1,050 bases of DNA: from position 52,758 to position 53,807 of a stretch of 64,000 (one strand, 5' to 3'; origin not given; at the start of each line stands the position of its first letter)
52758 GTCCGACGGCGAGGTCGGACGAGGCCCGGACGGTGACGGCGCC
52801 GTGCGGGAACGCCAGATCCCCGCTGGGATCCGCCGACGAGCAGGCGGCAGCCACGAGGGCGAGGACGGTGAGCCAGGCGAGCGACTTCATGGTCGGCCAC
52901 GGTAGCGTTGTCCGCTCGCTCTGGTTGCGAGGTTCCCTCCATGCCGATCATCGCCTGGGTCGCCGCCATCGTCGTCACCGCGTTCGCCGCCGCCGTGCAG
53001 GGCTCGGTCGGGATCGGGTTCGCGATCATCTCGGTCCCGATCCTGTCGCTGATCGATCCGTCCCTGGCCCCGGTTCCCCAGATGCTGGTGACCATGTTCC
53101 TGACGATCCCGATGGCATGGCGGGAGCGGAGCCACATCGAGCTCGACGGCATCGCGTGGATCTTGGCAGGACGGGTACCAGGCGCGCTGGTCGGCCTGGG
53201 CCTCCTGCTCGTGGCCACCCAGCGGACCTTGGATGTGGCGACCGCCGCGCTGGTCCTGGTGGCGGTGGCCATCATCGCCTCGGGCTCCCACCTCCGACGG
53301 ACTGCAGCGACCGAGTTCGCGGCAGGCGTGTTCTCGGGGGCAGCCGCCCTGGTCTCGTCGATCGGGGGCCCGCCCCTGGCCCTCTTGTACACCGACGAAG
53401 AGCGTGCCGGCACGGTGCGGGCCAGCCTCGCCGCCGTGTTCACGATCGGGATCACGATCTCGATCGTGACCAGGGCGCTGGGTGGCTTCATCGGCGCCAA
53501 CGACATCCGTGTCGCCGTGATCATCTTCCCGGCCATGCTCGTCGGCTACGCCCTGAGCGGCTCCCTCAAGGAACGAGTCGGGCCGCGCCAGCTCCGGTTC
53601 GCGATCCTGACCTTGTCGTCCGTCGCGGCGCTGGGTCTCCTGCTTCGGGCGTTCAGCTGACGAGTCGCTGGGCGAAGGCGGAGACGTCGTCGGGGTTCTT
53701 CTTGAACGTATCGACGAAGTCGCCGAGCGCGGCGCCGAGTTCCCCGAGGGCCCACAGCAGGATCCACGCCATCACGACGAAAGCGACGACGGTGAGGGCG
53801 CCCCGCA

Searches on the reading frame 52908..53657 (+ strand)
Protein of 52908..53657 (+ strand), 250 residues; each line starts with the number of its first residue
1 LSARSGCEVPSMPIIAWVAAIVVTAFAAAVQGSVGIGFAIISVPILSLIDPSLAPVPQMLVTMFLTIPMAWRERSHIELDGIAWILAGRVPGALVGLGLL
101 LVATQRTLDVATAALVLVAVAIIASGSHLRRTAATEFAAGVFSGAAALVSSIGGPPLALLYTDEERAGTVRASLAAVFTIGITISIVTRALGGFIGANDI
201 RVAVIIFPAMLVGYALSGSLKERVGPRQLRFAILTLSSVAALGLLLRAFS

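Call 52: search_protein_families(library=pfam, proteins=[window:52908-53657:+], max_evalue=0.00001)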
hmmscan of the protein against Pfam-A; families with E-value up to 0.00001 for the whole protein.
window:52908-53657:+ (250 aa): 1 family
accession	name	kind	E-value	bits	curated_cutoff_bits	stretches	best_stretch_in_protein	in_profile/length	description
PF01925.25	TauE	-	7.5e-19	68.8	32.6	1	21-242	2-235/237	Sulfite exporter TauE/SafE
